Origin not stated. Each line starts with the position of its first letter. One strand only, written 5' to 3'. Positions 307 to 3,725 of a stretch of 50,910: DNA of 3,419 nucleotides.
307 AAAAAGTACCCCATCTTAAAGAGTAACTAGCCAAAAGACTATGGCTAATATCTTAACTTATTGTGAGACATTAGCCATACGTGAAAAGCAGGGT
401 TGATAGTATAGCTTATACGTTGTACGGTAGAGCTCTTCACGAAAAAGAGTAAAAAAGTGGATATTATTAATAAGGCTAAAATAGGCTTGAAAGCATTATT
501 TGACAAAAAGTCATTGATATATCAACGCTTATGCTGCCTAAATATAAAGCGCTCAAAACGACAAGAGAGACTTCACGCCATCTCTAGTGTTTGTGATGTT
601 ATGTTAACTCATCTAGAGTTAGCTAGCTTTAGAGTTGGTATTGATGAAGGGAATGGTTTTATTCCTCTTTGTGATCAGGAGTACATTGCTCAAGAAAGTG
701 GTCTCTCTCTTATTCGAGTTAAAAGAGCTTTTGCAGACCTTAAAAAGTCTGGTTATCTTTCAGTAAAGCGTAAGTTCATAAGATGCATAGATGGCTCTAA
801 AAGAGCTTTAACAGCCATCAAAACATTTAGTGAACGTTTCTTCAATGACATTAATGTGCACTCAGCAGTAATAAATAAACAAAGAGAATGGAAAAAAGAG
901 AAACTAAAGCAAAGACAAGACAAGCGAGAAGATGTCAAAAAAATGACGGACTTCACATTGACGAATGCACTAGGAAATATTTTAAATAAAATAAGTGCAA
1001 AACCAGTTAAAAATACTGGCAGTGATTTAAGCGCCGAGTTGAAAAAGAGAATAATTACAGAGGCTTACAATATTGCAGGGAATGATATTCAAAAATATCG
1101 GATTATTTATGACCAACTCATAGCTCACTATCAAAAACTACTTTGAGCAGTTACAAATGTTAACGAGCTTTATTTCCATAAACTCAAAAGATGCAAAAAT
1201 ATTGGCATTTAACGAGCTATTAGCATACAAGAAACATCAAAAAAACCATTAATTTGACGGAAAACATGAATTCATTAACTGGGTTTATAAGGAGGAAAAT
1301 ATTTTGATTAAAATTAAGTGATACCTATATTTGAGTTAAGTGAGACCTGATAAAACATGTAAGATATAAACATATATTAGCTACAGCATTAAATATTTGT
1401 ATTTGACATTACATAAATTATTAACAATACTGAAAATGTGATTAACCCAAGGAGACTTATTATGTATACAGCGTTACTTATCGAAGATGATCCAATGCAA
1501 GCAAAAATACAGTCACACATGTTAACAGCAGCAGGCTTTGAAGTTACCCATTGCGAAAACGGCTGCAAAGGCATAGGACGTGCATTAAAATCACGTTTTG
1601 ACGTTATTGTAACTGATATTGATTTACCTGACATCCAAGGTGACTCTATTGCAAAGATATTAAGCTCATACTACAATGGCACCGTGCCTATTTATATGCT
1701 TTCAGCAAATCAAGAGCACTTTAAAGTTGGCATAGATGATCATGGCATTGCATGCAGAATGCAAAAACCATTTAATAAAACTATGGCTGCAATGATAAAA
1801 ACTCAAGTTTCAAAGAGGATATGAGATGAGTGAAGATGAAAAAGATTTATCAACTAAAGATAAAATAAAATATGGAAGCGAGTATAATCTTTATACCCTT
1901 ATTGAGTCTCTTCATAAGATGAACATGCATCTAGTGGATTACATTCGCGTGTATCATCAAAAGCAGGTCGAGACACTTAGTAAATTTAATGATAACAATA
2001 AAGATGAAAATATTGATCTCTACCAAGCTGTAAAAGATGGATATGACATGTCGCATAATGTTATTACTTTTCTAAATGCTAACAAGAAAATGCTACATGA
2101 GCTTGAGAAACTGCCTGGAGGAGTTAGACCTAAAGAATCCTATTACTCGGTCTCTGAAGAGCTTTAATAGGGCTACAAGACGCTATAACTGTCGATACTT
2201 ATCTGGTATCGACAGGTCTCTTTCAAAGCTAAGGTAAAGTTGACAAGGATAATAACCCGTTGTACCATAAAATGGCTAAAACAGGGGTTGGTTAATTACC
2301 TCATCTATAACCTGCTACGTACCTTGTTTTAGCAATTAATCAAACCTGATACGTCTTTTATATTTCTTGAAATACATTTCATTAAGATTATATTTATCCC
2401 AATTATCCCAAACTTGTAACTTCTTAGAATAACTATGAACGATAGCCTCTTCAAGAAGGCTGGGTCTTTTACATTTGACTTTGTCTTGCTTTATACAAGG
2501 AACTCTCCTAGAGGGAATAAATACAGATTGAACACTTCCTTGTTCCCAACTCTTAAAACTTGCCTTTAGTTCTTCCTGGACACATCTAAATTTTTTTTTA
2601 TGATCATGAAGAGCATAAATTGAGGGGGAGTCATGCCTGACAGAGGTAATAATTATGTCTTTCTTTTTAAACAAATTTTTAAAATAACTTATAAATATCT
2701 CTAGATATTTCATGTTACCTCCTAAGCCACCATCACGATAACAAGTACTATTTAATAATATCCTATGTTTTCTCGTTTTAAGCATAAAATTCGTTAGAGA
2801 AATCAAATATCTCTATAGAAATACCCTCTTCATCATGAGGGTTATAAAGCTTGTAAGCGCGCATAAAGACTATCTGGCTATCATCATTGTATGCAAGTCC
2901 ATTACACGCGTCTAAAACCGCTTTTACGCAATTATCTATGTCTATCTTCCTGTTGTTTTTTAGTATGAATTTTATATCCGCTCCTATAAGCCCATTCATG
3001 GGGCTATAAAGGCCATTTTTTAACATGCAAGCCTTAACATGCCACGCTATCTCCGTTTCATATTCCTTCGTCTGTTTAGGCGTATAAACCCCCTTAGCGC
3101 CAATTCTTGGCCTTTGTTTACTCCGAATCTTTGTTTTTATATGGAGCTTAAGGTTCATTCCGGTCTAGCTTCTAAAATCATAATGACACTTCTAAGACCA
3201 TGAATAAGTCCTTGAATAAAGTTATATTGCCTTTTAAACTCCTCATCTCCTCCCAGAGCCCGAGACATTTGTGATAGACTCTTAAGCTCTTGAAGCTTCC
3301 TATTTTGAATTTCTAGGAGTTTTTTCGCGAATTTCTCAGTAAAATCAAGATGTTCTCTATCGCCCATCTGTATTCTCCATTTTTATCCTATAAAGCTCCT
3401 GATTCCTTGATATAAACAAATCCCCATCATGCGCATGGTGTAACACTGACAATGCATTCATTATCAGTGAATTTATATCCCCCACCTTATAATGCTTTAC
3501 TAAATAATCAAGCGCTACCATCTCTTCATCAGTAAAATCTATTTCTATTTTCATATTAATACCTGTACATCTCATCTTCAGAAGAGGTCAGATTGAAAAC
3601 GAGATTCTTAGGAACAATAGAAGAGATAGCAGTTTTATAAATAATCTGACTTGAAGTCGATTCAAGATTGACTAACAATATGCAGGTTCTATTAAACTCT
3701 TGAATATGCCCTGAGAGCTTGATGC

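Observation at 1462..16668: One phage carries homologues or mimics of five host global-regulator classes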

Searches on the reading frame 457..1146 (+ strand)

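Call 3: search_protein_families(library=pfam, proteins=[window:457-1146:+], max_evalue=1)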
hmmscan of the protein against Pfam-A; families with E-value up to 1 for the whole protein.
window:457-1146:+ (229 aa): 5 families
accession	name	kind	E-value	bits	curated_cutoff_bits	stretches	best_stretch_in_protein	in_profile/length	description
PF13545.12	HTH_Crp_2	-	0.00054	20.3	27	1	66-112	16-63/70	Crp-like helix-turn-helix domain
PF13730.12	HTH_36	-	0.0022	18.2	25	1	63-101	19-55/55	Helix-turn-helix domain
PF15977.11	HTH_46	-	0.028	14.8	29.3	1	74-105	26-57/68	Winged helix-turn-helix DNA binding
PF24409.1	wHTH-PRTase_assc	-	0.088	13.3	27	1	74-105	14-45/83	wHTH-PRTase associated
PF13343.11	SBP_bac_6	-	0.14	12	24.6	1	153-197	189-232/245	Bacterial extracellular solute-binding protein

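Call 4: search_protein_families(library=phrogs, proteins=[window:457-1146:+], max_evalue=0.01)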
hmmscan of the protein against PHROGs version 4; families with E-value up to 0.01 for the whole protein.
window:457-1146:+ (229 aa): 3 families
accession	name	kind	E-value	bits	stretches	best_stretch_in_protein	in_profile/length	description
phrog_7060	-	unknown function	8.4e-06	26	1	29-156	61-181/284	-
phrog_20951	-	unknown function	0.00013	22.3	1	31-202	76-252/303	-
phrog_186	-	DNA, RNA and nucleotide metabolism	0.0015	19.2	1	73-201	64-183/308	DnaD-like helicase loader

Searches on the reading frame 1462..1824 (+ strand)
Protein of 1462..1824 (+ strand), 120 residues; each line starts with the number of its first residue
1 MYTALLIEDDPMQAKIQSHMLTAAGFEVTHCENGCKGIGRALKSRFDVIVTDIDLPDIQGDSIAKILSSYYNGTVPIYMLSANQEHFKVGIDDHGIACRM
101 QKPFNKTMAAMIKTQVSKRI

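Call 3: search_protein_families(library=pfam, proteins=[window:1462-1824:+], max_evalue=1)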
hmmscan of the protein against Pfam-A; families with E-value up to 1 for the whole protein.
window:1462-1824:+ (120 aa): 1 family
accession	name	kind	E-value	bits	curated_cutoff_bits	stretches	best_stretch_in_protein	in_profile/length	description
PF00072.30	Response_reg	-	1.7e-14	54.4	30.2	1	5-106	2-103/111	Response regulator receiver domain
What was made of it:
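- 1462..1824 (+): Stand-alone (single-domain) response-regulator receiver, 120 aa. Pfam Response_reg 54.4 bits, covering aa 5-106 of 120 (call 3).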

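Call 4: search_protein_families(library=phrogs, proteins=[window:1462-1824:+], max_evalue=0.01)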
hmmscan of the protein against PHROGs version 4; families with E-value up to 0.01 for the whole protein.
window:1462-1824:+ (120 aa): 4 families
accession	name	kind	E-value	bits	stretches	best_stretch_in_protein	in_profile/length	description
phrog_731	-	unknown function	2.5e-14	54.2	1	2-86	2-85/227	-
phrog_5982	-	unknown function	4.6e-10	39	1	4-107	871-975/1030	-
phrog_18358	-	unknown function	2.8e-06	26.6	1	5-77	675-748/904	-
phrog_20458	-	unknown function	1.3e-05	24.7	1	5-83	701-782/829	-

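Call 47: search_dna_similar(query=window:1462-1824:+, collection=phages, mode=protein, max_rows=25, max_evalue=0.001)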
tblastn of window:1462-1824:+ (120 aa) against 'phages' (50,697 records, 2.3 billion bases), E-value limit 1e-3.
Records with a match: 33; places in all: 35; records where one place covers at least 80% of the query: 33.
Best place of each record, by identity: <60% 33.
By first word of the organism name: Listeria 12; Bacteriophage 5; Salmonella 5; Enterococcus 4; Acinetobacter 4; Mycobacterium 1; Escherichia 1; Bacillus 1.
By host as written in the record: Listeria monocytogenes 12; - 10; Enterococcus faecalis 3; Homo sapiens 3; Salmonella enterica subsp. enterica serovar Kentucky 2; Mycobacterium abscessus GD05 1; Escherichia coli O157:H7 ATCC 43895 1; Bacillus thuringiensis strain YM-03 1.
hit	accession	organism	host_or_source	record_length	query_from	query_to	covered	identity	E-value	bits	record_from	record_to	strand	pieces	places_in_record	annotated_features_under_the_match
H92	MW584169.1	Mycobacterium phage prophiGD05-1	Mycobacterium abscessus GD05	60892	5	119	96%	31.7%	1e-8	57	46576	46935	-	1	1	76: DNA binding protein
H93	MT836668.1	Bacteriophage sp.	human fecal samples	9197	5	116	93%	32.5%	1e-6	51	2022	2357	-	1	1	record has no annotation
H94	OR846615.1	Enterococcus phage Efs 1-1-1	Enterococcus faecalis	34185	5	118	95%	31.4%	6e-6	49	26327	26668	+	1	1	record has no annotation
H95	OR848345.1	Listeria phage LM 4-14-1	Listeria monocytogenes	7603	5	113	91%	32.8%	2e-6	50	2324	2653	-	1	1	record has no annotation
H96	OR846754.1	Listeria phage LM 4-11-1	Listeria monocytogenes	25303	5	113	91%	32.8%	2e-6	50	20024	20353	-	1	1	record has no annotation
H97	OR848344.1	Listeria phage LM 4-14-1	Listeria monocytogenes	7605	5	113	91%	31.9%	6e-6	49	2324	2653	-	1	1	record has no annotation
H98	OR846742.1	Listeria phage LM 4-11-1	Listeria monocytogenes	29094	5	113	91%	31.9%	6e-6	49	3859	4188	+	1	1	record has no annotation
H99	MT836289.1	Bacteriophage sp.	human fecal samples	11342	5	119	96%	29.8%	2e-5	47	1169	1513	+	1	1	record has no annotation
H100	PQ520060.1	Enterococcus phage IME_EF3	-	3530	5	105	84%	33.6%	3e-6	50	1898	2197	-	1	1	record has no annotation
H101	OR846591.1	Enterococcus phage Efs 1-1-1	Enterococcus faecalis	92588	5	105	84%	33.6%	3e-6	50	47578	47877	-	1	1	record has no annotation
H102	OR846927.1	Listeria phage LM 4-11-1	Listeria monocytogenes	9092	1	105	88%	31.5%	2e-8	56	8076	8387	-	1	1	record has no annotation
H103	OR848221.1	Listeria phage LM 4-14-1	Listeria monocytogenes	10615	1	105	88%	31.5%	2e-8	56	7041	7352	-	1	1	record has no annotation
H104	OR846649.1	Enterococcus phage Efs 1-1-1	Enterococcus faecalis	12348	1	105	88%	31.5%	1e-7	54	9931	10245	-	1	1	record has no annotation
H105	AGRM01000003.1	Salmonella enterica subsp. houtenae str. ATCC BAA-1581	Homo sapiens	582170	2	119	98%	28.0%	5e-4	44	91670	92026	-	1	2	transcriptional regulatory protein OmpR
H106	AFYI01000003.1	Salmonella enterica subsp. enterica serovar Infantis str. ...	Homo sapiens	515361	2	119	98%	28.0%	5e-4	44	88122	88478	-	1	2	transcriptional regulatory protein OmpR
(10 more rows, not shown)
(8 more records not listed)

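Call 48: find_related_loci(query=window:1462-1824:+, collection=genome_contigs, flank=5000)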
Query window:1462-1824:+ (120 aa) in genome_contigs; peptide patterns used: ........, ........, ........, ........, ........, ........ (x = any residue, [..] = any of these).
52 stretches matched a pattern; 4 encode a relative of the query (tblastn E <= 1e-3); 4 distinct loci.
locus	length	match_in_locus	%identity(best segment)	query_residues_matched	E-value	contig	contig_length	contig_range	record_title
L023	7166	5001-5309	35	5-105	7e-13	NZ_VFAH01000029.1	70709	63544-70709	Noviherbaspirillum aerium strain 122213-3 Scaffold29, whole genome shotgun sequence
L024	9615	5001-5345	33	5-118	1e-11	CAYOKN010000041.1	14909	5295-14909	MAG TPA_asm: uncultured Rhodospirillaceae bacterium isolate SRP290908_co2_141 genome assembly, contig: NODE_5443_length_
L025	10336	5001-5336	32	5-112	2e-11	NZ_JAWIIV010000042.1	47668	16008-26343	Noviherbaspirillum album strain CPCC 100848 Scaffold42, whole genome shotgun sequence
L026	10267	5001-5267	33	5-99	5e-11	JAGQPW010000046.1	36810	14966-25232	MAG: Planctomycetaceae bacterium isolate HKST-UBA50 NODE_46_length_36810_cov_7.950617, whole genome shotgun sequence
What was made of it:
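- Closest known: Single-domain response regulators. Different: No close relative exists: the best genomic matches are 32-35% identical (call 48).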

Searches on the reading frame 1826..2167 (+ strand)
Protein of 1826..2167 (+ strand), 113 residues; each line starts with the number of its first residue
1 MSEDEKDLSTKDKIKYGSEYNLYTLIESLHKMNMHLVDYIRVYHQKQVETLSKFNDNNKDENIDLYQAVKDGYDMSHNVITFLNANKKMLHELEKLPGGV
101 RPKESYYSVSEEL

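Call 24: search_protein_families(library=pfam, proteins=[window:1826-2167:+], max_evalue=1)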
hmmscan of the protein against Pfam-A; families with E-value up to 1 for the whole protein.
window:1826-2167:+ (113 aa): 1 family
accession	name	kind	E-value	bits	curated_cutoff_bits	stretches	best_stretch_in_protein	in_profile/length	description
PF03914.23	CBF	-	0.041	14.3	22.1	1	43-96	97-153/165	CBF/Mak21 family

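Call 91: search_protein_families(library=phrogs, proteins=[window:1826-2167:+], max_evalue=0.1)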
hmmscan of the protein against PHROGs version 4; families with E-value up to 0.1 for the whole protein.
window:1826-2167:+ (113 aa): 0 families

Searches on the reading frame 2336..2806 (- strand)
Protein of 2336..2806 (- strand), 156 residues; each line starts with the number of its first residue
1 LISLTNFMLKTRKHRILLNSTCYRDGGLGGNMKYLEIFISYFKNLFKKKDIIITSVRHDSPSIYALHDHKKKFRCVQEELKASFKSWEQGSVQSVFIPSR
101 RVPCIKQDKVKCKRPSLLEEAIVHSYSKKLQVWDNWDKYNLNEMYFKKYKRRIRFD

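Call 89: search_protein_families(library=pfam, proteins=[window:2336-2806:-], max_evalue=0.1)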
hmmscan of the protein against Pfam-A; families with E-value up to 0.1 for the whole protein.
window:2336-2806:- (156 aa): 1 family
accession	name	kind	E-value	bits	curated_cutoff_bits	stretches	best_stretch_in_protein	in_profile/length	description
PF07413.16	Herpes_UL37_2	-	0.078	12.5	25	0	9-54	33-78/334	Betaherpesvirus immediate-early glycoprotein UL37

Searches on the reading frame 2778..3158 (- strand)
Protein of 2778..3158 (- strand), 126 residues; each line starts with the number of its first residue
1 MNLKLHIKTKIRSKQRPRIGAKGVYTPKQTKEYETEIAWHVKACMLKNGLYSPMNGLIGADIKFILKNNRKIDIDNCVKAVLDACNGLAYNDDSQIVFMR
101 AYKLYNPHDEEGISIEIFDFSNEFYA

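Call 3: search_protein_families(library=pfam, proteins=[window:2778-3158:-], max_evalue=1)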
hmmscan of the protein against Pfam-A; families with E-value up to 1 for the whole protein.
window:2778-3158:- (126 aa): 1 family
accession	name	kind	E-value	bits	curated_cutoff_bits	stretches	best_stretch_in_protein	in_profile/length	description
PF05866.16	RusA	-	6.3e-20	72.5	22.8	1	11-117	4-123/124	Endodeoxyribonuclease RusA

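Call 4: search_protein_families(library=phrogs, proteins=[window:2778-3158:-], max_evalue=0.01)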
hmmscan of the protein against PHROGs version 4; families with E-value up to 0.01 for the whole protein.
window:2778-3158:- (126 aa): 5 families
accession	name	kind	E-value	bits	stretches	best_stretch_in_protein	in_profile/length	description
phrog_140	-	DNA, RNA and nucleotide metabolism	1.7e-23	84.4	1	3-119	39-167/219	RusA-like Holliday junction resolvase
phrog_34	-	DNA, RNA and nucleotide metabolism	9.4e-12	46.1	1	18-118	97-192/259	RusA-like Holliday junction resolvase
phrog_24390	-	unknown function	6e-08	33.9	1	69-109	9-49/62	-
phrog_11573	-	unknown function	8.9e-05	23.7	1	62-117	53-107/110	-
phrog_1532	-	unknown function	0.00076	20.2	1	62-103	14-56/80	-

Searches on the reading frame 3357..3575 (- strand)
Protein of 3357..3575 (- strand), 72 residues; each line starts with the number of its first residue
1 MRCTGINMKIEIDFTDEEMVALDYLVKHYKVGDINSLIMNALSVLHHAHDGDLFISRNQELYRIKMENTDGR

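Call 89: search_protein_families(library=pfam, proteins=[window:3357-3575:-], max_evalue=0.1)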
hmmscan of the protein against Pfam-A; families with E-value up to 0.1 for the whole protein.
window:3357-3575:- (72 aa): 1 family
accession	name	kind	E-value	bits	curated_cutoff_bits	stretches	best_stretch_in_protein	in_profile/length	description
PF03289.18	Pox_I1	-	0.027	14.1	25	1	6-67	46-106/307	Poxvirus protein I1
